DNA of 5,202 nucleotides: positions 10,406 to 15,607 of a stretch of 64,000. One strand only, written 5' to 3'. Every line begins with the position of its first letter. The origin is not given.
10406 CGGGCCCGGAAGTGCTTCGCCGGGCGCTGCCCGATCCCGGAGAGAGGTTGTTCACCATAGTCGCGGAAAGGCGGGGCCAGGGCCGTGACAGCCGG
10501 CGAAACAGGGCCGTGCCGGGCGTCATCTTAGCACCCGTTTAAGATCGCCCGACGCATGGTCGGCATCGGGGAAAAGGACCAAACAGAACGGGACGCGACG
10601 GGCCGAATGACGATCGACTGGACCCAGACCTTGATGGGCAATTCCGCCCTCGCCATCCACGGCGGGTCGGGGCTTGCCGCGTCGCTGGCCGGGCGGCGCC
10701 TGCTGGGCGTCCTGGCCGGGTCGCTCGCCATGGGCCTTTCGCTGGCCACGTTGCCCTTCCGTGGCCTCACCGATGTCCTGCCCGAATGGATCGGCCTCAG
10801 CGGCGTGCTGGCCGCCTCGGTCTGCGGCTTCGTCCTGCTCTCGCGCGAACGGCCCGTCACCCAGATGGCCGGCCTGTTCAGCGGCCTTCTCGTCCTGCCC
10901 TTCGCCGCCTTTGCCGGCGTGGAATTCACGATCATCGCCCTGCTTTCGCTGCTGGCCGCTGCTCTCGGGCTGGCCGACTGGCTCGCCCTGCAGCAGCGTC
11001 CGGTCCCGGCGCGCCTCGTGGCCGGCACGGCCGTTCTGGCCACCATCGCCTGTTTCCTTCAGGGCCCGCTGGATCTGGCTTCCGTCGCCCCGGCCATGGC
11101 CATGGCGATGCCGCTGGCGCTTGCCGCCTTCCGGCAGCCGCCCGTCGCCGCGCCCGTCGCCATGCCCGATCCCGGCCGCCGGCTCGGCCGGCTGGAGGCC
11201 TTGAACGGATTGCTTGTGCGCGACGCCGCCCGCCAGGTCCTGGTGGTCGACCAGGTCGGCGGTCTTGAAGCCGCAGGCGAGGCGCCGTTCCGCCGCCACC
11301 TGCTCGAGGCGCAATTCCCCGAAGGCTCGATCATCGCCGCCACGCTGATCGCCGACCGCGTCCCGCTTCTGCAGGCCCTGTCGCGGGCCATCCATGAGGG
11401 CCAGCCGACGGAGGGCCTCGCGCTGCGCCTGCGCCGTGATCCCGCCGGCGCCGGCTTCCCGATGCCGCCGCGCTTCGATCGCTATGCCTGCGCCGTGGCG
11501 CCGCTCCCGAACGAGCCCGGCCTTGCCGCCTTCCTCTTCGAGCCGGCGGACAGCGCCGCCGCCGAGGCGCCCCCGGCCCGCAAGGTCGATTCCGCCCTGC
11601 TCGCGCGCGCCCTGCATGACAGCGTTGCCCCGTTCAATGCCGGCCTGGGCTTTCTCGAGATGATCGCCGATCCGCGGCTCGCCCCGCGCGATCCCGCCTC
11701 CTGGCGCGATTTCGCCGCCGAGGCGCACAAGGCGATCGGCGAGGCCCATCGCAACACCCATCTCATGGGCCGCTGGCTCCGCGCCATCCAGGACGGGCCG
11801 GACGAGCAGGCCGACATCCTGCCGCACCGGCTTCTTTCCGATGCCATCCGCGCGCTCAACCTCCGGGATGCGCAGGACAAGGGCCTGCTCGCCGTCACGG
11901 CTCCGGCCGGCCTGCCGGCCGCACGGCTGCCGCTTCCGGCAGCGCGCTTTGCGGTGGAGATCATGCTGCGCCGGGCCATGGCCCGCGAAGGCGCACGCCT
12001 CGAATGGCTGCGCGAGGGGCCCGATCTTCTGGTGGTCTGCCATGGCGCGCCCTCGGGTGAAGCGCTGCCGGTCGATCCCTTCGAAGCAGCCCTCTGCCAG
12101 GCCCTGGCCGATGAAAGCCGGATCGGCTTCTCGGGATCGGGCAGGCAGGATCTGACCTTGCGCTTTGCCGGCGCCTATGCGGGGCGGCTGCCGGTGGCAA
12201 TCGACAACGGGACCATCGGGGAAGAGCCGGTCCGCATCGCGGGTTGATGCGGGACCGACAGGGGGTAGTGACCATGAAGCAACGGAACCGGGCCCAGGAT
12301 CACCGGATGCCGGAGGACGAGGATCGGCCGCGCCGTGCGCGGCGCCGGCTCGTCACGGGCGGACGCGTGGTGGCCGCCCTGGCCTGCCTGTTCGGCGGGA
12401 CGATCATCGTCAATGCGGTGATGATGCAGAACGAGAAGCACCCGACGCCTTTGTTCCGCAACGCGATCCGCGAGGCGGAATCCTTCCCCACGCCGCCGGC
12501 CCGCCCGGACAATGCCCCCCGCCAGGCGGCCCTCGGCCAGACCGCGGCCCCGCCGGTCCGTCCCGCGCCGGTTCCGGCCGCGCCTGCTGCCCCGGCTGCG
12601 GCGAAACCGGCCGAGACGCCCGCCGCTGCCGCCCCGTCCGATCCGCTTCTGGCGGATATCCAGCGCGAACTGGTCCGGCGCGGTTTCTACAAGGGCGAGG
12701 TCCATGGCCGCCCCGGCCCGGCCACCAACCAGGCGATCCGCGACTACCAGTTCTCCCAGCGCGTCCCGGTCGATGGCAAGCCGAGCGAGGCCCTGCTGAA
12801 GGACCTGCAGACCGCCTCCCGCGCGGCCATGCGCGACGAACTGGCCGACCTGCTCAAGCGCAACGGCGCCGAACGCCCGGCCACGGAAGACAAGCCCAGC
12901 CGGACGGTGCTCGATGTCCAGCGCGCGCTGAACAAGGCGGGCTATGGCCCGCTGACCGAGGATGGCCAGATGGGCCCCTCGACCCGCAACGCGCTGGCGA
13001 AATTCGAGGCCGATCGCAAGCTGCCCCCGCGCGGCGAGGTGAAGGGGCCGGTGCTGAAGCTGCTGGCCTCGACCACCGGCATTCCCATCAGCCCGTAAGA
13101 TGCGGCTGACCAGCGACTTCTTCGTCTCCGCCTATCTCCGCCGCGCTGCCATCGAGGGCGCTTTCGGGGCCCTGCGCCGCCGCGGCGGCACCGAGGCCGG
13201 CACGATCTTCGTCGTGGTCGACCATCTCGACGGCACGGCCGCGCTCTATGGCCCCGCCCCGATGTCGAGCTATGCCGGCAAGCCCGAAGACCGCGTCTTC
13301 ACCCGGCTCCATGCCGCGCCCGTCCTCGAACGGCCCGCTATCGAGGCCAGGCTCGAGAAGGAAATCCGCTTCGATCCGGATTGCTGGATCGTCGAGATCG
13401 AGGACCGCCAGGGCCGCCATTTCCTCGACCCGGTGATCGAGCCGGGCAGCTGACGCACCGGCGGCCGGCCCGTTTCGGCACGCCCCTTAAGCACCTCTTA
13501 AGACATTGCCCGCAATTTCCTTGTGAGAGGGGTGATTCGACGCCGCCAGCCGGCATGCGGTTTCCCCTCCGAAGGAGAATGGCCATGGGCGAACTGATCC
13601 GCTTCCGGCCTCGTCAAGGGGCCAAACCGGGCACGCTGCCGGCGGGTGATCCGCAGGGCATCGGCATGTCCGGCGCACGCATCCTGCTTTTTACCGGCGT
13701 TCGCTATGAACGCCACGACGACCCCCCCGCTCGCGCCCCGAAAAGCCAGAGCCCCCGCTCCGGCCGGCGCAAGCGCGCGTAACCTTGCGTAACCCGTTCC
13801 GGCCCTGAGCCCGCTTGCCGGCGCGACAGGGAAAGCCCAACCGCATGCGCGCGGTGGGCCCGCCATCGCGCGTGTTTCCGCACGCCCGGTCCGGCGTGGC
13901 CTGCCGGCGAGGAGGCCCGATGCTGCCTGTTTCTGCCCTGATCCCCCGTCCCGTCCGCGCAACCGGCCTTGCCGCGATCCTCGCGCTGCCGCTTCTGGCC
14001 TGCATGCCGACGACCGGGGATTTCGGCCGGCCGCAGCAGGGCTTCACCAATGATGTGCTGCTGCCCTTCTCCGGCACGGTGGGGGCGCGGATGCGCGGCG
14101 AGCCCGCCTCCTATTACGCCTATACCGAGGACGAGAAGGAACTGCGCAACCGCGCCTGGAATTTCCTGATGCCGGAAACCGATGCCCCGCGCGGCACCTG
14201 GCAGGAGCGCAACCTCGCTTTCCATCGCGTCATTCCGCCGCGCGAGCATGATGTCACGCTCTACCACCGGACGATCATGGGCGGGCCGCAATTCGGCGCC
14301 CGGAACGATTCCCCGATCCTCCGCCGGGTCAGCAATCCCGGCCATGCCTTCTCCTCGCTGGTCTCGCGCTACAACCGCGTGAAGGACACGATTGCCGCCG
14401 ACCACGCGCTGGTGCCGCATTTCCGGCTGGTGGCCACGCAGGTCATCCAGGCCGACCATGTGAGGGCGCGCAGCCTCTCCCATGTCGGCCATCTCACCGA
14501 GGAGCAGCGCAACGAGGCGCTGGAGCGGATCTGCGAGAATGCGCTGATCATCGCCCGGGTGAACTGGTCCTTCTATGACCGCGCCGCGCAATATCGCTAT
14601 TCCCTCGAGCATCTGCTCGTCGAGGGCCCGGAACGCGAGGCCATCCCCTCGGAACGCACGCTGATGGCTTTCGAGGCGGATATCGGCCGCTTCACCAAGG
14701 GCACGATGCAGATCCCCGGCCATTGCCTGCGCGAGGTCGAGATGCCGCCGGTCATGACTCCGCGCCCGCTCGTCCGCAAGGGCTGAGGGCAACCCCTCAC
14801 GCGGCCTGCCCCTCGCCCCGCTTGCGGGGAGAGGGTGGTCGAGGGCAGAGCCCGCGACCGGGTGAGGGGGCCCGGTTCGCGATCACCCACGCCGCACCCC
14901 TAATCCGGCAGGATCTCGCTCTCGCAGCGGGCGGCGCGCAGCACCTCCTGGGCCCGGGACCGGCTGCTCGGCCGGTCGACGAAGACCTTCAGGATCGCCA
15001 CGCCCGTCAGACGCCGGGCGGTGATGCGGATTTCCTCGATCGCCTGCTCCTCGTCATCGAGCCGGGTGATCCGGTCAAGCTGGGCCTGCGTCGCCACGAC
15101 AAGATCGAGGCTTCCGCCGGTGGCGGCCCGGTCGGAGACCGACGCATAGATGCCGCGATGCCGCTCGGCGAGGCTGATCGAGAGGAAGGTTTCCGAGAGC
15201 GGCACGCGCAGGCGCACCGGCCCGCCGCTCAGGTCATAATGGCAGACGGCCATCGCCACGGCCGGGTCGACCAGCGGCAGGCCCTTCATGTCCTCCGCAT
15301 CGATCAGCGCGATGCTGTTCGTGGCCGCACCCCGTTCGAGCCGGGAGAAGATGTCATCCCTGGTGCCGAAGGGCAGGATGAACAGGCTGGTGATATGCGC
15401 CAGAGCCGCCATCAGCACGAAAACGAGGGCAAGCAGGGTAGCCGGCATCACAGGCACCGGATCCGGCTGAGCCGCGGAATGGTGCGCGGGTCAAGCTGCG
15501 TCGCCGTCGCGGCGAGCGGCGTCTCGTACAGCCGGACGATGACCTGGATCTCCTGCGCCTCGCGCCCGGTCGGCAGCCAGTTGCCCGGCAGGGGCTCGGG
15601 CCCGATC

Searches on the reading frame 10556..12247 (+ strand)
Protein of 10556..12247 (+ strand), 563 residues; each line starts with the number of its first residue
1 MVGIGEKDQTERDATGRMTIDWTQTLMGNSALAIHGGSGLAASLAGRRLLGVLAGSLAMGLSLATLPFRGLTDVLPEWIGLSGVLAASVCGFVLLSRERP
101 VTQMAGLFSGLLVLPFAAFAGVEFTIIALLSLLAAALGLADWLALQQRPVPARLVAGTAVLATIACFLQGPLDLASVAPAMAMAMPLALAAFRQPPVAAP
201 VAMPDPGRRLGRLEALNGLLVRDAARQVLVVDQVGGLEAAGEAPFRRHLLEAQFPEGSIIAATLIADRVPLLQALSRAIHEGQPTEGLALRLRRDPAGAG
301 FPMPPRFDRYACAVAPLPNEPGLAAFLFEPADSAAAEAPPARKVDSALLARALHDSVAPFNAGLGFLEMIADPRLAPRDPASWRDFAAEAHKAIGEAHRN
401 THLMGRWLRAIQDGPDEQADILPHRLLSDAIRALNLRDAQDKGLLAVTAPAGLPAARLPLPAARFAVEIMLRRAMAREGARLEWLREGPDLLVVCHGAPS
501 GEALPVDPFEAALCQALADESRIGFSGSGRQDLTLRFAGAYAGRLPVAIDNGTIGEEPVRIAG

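Call 14: search_protein_families(library=pfam, proteins=[window:10556-12247:+], max_evalue=0.001)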
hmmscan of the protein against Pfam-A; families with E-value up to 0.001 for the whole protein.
window:10556-12247:+ (563 aa): 0 families

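Call 39: search_protein_families(library=ncbifam, proteins=[window:10556-12247:+], max_evalue=0.001)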
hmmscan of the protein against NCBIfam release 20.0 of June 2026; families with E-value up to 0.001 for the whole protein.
window:10556-12247:+ (563 aa): 0 families

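Call 82: search_solved_structures(query=window:10556-12244:+, max_evalue=1)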
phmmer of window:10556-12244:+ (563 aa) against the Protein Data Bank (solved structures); distinct sequences matched with E-value up to 1: 1.
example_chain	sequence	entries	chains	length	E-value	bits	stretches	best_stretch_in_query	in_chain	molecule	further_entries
6lzh_A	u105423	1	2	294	0.67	11.8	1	299-361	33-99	GrgF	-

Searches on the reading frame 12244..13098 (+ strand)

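Call 14: search_protein_families(library=pfam, proteins=[window:12244-13098:+], max_evalue=0.001)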
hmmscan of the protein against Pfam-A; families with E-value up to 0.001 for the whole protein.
window:12244-13098:+ (284 aa): 3 families
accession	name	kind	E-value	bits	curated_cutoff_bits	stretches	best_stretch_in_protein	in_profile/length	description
PF01471.23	PG_binding_1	-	1e-20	74.1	23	2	134-186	3-55/57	Putative peptidoglycan binding domain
PF08823.16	PG_binding_2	-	7.2e-05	23.4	21.1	0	137-169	19-51/74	Putative peptidoglycan binding domain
PF09374.15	PG_binding_3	-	0.00011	22.8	24.6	0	225-253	6-34/76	Predicted Peptidoglycan domain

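Call 39: search_protein_families(library=ncbifam, proteins=[window:12244-13098:+], max_evalue=0.001)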
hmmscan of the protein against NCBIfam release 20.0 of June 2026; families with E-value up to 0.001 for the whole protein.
window:12244-13098:+ (284 aa): 5 families
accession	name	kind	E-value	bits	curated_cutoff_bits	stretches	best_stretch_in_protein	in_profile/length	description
TIGR03979.1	His_Ser_Rich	equivalog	1.5e-14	54.4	121.65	2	210-272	121-184/190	His-Xaa-Ser repeat protein HxsA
NF004786.0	PRK06132.1-3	equivalog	1.6e-12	46.9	329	2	89-190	174-280/418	hypothetical protein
TIGR02869.1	spore_SleB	equivalog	8e-09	35.7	236.5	1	137-192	17-72/201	spore cortex-lytic enzyme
NF033761.1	gliding_GltJ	equivalog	0.00031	20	450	1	29-134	365-466/671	adventurous gliding motility protein GltJ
NF052336.1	PdgHdaseHSB100310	equivalog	0.00059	19.3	500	0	139-179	264-304/316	peptidoglycan hydrolase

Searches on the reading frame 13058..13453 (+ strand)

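Call 39: search_protein_families(library=ncbifam, proteins=[window:13058-13453:+], max_evalue=0.001)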
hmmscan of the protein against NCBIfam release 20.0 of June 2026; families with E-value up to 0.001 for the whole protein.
window:13058-13453:+ (131 aa): 0 families

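Call 40: search_protein_families(library=pfam, proteins=[window:13058-13453:+], max_evalue=0.001)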
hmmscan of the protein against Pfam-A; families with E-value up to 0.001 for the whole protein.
window:13058-13453:+ (131 aa): 1 family
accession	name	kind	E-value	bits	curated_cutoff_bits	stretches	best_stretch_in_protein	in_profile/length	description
PF07372.17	DUF1491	-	2.6e-30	105.3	25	1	17-124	1-104/104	Protein of unknown function (DUF1491)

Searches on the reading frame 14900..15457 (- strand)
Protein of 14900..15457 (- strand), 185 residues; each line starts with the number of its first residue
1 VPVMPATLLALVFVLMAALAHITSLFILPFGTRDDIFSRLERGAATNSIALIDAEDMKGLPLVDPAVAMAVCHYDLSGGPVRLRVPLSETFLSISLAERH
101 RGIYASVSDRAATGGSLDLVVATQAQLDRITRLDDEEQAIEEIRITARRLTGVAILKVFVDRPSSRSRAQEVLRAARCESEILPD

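Call 39: search_protein_families(library=ncbifam, proteins=[window:14900-15457:-], max_evalue=0.001)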
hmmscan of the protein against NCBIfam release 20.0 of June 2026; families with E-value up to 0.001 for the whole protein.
window:14900-15457:- (185 aa): 0 families

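Call 40: search_protein_families(library=pfam, proteins=[window:14900-15457:-], max_evalue=0.001)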
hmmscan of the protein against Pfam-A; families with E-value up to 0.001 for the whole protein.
window:14900-15457:- (185 aa): 1 family
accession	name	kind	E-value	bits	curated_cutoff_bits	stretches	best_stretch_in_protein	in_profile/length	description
PF06863.17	DUF1254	-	4.6e-05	24.1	22.2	1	58-178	16-131/133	Protein of unknown function (DUF1254)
